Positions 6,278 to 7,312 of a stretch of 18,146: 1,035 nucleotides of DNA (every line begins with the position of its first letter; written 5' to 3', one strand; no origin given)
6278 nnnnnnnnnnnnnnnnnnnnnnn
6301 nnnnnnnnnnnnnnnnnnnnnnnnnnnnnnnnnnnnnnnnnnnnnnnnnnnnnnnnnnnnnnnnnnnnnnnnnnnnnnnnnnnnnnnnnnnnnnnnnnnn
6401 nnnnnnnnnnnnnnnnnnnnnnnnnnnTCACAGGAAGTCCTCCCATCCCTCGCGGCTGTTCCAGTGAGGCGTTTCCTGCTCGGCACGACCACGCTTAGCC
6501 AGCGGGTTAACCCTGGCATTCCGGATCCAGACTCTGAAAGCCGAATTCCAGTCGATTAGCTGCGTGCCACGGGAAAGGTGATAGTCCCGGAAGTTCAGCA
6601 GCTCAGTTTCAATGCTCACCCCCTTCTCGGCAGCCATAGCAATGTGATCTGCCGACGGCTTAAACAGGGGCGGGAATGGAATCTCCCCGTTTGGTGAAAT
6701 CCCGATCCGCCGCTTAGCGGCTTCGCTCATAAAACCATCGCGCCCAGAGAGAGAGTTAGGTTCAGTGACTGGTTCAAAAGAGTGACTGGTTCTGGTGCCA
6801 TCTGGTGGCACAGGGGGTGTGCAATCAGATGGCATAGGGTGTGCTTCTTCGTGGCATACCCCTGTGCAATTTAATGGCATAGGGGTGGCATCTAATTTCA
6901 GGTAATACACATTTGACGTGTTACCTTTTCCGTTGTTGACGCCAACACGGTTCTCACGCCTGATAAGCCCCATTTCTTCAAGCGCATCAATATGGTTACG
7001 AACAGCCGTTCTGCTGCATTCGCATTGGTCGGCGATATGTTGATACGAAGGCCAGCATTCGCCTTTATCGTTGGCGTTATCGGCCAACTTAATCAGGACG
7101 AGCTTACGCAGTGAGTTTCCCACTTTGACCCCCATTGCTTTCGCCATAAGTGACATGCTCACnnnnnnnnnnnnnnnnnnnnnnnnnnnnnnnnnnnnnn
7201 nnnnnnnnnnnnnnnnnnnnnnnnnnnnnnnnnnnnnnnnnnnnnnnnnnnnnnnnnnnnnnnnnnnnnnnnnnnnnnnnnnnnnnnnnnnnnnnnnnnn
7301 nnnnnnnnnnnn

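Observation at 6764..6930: Iteron array and A/T-rich flank inside the O-like gene (putative origin)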

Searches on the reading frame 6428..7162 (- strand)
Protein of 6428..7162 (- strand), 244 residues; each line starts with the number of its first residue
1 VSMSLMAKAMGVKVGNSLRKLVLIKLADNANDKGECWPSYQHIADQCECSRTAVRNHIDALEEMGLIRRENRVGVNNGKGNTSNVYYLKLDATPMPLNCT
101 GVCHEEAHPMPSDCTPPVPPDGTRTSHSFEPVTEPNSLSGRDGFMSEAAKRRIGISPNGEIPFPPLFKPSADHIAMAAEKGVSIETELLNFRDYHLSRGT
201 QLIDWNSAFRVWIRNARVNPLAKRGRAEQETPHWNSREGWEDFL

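Call 7: search_protein_families(library=pfam, proteins=[window:6428-7162:-], max_evalue=0.01)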
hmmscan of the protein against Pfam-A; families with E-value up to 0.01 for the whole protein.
window:6428-7162:- (244 aa): 8 families
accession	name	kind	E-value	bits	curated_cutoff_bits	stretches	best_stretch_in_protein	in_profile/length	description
PF13730.12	HTH_36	-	3.7e-14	52.7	25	1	20-67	8-55/55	Helix-turn-helix domain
PF08279.18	HTH_11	-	1.4e-05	25.3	25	1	41-68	19-47/55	HTH domain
PF12840.13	HTH_20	-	3.7e-05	24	27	1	42-69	23-50/51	Helix-turn-helix domain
PF00392.27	GntR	-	0.00011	22.2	27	1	33-75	20-62/64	Bacterial regulatory proteins, gntR family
PF17948.6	DnaT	-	0.00053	20.1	25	1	167-219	7-63/69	DnaT DNA-binding domain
PF01047.28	MarR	-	0.00098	19.4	24.6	1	41-71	21-51/59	MarR family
PF13412.12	HTH_24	-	0.0012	18.8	21.9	1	39-68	19-48/48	Winged helix-turn-helix DNA-binding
PF21984.2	DnaD_N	-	0.0083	16.7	27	0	21-75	19-73/101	DnaD N-terminal domain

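Call 8: search_protein_families(library=phrogs, proteins=[window:6428-7162:-], max_evalue=0.001)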
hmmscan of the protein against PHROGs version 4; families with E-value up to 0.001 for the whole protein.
window:6428-7162:- (244 aa): 19 families
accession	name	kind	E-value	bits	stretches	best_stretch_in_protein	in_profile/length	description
phrog_1032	-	DNA, RNA and nucleotide metabolism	1.2e-60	206.9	1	1-242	1-276/281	replication initiation protein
phrog_8540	-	DNA, RNA and nucleotide metabolism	1.3e-39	137.4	1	1-148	1-157/196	replication initiation O-like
phrog_4617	-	DNA, RNA and nucleotide metabolism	5.6e-37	128.5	1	1-139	1-136/223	replication initiation protein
phrog_391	-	DNA, RNA and nucleotide metabolism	1.5e-34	121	1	1-97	1-97/298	replication initiation O-like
phrog_270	-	DNA, RNA and nucleotide metabolism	7.8e-29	102.2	1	2-134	32-153/383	replication initiation protein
phrog_428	-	DNA, RNA and nucleotide metabolism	1.7e-15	58.1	1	19-95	107-185/455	replication initiation protein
phrog_345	-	DNA, RNA and nucleotide metabolism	5.8e-15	56.8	1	2-126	32-147/297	replication initiation O-like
phrog_11896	-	DNA, RNA and nucleotide metabolism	1.9e-13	51.9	1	2-90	2-90/225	primosomal protein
phrog_678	-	DNA, RNA and nucleotide metabolism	2.6e-12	48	1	1-90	57-136/346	replication initiation O-like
phrog_1408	-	DNA, RNA and nucleotide metabolism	1e-11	45.9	1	134-243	177-290/302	replication initiation protein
phrog_186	-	DNA, RNA and nucleotide metabolism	1.8e-09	38.7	1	19-87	43-111/308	DnaD-like helicase loader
phrog_6643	-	DNA, RNA and nucleotide metabolism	3e-09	37.7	1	12-86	12-83/313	replication initiation protein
phrog_8102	-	DNA, RNA and nucleotide metabolism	3.7e-08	33.8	1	32-88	53-106/337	replication initiation protein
phrog_21868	-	unknown function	1.3e-05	25.8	1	27-79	50-102/335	-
phrog_26369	-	DNA, RNA and nucleotide metabolism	4.8e-05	23.5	1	31-89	74-131/347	replication initiation protein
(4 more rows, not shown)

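Call 44: search_solved_structures(query=window:6428-7162:-, max_evalue=1)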
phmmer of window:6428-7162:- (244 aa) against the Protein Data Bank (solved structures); distinct sequences matched with E-value up to 1: 3.
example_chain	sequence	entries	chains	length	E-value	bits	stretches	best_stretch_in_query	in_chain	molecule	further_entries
8pqm_A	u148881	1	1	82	0.054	16.3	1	28-71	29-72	FadR family transcriptional regulator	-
3edp_A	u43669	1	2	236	0.54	13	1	33-75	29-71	Lin2111 protein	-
5kvr_A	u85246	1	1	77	0.64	12.8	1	26-71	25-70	Pyruvate dehydrogenase complex repressor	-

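Call 79: find_homologous_proteins(query=window:6428-7162:-, max_evalue=1e-10)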
Query window:6428-7162:- (244 aa): 4559 proteins with E <= 1e-10 among 4810 candidates; the best 120 are listed.
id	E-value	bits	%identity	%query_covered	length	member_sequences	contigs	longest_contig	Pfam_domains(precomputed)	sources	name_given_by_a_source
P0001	3.7e-164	562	99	99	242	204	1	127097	PF08279.19,PF13730.13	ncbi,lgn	ncbi:helix-turn-helix domain-containing protein [Escherichia coli]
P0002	2.6e-158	543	96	99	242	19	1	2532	PF08279.19,PF13730.13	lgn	-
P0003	1.7e-157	540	96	99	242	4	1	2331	PF08279.19,PF13730.13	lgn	-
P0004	8.2e-157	538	96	99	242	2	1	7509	PF08279.19,PF13730.13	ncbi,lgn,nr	ncbi:TPA: helix-turn-helix domain-containing protein [Enterobacter roggenkampii]|nr:helix-turn-helix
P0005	8.2e-157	538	96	99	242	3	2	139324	PF08279.19,PF13730.13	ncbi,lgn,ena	ncbi:TPA: helix-turn-helix domain-containing protein [Enterobacter roggenkampii]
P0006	2.1e-156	537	95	99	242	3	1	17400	PF08279.19,PF13730.13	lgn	-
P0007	2.3e-156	537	95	99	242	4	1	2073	PF08279.19,PF13730.13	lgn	-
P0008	1.6e-153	527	94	99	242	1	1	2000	PF13730.13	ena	-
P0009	4.2e-153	526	94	99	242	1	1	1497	PF13730.13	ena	-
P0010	9.4e-150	515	90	99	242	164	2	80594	PF08279.19,PF13730.13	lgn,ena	-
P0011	2.4e-145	501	94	99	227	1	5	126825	PF08279.19,PF13730.13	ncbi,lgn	ncbi:helix-turn-helix domain-containing protein [Escherichia coli]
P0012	3.8e-143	493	86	99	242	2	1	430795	PF13730.13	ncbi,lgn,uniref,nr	ncbi:helix-turn-helix domain-containing protein [Scandinavium sp. H11S7]|uniref:Helix-turn-helix dom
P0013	1.1e-142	492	86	99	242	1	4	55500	PF13730.13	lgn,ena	-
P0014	1.5e-141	488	87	99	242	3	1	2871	PF13730.13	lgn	-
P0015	2.7e-141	487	85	100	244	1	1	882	PF13730.13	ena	-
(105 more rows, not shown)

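Call 86: predict_structure(alignment_id=A2)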
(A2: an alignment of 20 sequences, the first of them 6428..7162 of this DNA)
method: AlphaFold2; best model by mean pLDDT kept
length: 244 residues; sequences in the alignment: 20
mean_pLDDT: 56.4   pTM: 0.39
mean pLDDT of the five models: 56.4, 55.2, 55.0, 54.1, 52.8
residues with pLDDT >= 90: 1; 70-90: 77; 50-70: 46; < 50: 120
segments of 3 or more residues with pLDDT < 50: 76-80, 99-146, 148-150, 152-157, 159-167, 199-244
pLDDT, mean of each block of 10 residues (from residue 1): 70 84 87 79 78 86 88 55 77 59 29 34 29 34 44 48 49 60 60 52 46 38 35 41 36
secondary structure, 60 per line:
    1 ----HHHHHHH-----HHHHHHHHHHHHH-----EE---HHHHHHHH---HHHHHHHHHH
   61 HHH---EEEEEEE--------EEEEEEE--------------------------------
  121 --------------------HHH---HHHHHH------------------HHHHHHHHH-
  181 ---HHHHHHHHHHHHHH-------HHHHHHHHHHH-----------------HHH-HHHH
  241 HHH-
elements in order: H5-11 H17-29 H40-47 H51-63 E67-73 E82-88 H147-152 H171-179 H184-197 H205-215 H237-243

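Call 88: fold_search(model_id=the predicted structure, library=pdb)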
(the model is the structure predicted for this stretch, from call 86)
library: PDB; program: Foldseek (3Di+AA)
matches with E <= 10: 1509; with E <= 0.001: 0
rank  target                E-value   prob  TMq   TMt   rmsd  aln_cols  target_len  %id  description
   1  7nvs_W                5.3e-03  1.00  0.29  0.36   3.6        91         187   18  RNA polymerase II core pre-initiation complex with closed promoter DNA in proximal position (released 2021-05-05)
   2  5gpy_A                7.1e-03  1.00  0.29  0.38   3.4        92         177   18  Crystal structure of the human TFIIE complex (released 2016-11-02)
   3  2xub                  8.0e-03  1.00  0.26  0.15   3.6        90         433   13  Human RPC62 subunit structure (released 2011-03-02)
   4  6eu2_O                9.5e-03  1.00  0.28  0.14   3.1        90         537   11  Apo RNA Polymerase III - open conformation (oPOL3) (released 2018-01-17)
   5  4pql_B                1.3e-02  0.99  0.24  0.40   5.9       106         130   15  N-Terminal domain of DNA binding protein (released 2014-06-11)
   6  6fi9_A                1.5e-02  1.00  0.23  0.37   3.4        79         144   22  Crystal Structure of a zinc-responsive MarR family member, Lactococcus lactis ZitR (released 2019-02-20)
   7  3cta                  1.6e-02  1.00  0.24  0.30   3.2        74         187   18  Crystal structure of riboflavin kinase from Thermoplasma acidophilum (released 2008-04-29)
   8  2p4w_A                1.6e-02  1.00  0.25  0.31   5.1        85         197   21  Crystal structure of heat shock regulator from Pyrococcus furiosus (released 2007-03-27)
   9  2fe3_B                1.6e-02  1.00  0.23  0.37   5.4        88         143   19  The crystal structure of bacillus subtilis PerR-Zn reveals a novel Zn(Cys)4 Structural redox switch (released 2006-12-19)
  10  2p4w_B                1.7e-02  1.00  0.25  0.31   5.1        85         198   21  Crystal structure of heat shock regulator from Pyrococcus furiosus (released 2007-03-27)
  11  6xjf_G                1.7e-02  1.00  0.25  0.54   3.9        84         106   18  X-ray crystal structure of Pyrococcus furiosus general transcription factor TFE-alpha (SeMet labeled protein) (released 2020-07-08)
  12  2d1h_A                1.7e-02  1.00  0.24  0.53   3.9        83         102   18  Crystal structure of ST1889 protein from thermoacidophilic archaeon Sulfolobus tokodaii (released 2006-09-05)
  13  6xjf_B                1.8e-02  1.00  0.26  0.55   4.3        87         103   17  X-ray crystal structure of Pyrococcus furiosus general transcription factor TFE-alpha (SeMet labeled protein) (released 2020-07-08)
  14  1s3j_A                1.8e-02  1.00  0.23  0.38   5.5        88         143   23  X-ray crystal structure of YusO protein from Bacillus subtilis (released 2004-04-13)
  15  1s3j_B                1.9e-02  1.00  0.24  0.40   6.1        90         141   24  X-ray crystal structure of YusO protein from Bacillus subtilis (released 2004-04-13)
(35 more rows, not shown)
